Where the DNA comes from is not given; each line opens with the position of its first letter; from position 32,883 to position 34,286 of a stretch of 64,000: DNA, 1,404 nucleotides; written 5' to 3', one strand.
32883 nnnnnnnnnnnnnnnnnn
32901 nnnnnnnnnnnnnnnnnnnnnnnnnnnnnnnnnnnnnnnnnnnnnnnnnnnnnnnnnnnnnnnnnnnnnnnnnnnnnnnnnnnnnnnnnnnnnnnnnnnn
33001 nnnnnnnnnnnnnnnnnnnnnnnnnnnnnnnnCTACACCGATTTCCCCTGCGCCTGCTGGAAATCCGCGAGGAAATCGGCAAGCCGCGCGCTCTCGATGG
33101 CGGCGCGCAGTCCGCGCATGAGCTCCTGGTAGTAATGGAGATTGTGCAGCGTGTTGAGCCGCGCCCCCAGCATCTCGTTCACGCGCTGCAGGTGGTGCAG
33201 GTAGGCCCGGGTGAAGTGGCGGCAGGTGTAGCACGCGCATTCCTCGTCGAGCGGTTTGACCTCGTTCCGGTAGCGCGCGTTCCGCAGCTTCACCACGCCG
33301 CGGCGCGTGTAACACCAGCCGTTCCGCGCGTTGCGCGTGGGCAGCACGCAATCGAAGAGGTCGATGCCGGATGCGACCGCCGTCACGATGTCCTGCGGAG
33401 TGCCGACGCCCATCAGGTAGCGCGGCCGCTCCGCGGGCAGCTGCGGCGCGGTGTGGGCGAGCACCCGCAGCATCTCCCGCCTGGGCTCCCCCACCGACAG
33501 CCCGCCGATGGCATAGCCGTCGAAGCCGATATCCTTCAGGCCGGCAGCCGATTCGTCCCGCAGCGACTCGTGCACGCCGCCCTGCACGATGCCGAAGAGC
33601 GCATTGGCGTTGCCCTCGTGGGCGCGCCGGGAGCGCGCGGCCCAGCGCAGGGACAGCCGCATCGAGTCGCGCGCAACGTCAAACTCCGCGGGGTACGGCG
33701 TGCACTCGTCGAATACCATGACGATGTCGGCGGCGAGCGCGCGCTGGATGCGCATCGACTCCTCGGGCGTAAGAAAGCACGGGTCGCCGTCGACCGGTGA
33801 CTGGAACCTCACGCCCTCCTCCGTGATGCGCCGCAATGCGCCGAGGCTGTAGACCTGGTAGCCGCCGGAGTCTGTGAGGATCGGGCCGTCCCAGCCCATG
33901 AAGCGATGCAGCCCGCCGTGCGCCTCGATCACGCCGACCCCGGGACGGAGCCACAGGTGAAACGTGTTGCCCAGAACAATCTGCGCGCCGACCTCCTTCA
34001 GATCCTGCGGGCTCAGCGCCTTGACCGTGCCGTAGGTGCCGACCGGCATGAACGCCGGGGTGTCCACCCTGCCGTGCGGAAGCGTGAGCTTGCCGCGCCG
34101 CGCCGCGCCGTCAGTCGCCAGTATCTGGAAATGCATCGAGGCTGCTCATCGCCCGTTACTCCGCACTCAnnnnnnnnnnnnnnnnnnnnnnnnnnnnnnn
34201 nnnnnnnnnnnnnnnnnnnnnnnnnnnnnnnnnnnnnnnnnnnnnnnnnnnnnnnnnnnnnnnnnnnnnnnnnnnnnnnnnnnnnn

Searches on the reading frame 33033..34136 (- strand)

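Call 47: search_protein_families(library=pfam, proteins=[window:33033-34136:-], max_evalue=0.00001)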
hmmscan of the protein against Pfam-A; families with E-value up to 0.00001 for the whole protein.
window:33033-34136:- (367 aa): 1 family
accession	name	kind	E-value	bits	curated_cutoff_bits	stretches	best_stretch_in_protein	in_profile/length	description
PF01702.25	TGT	-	2.9e-162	540.2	26.3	1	10-363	2-355/357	Queuine tRNA-ribosyltransferase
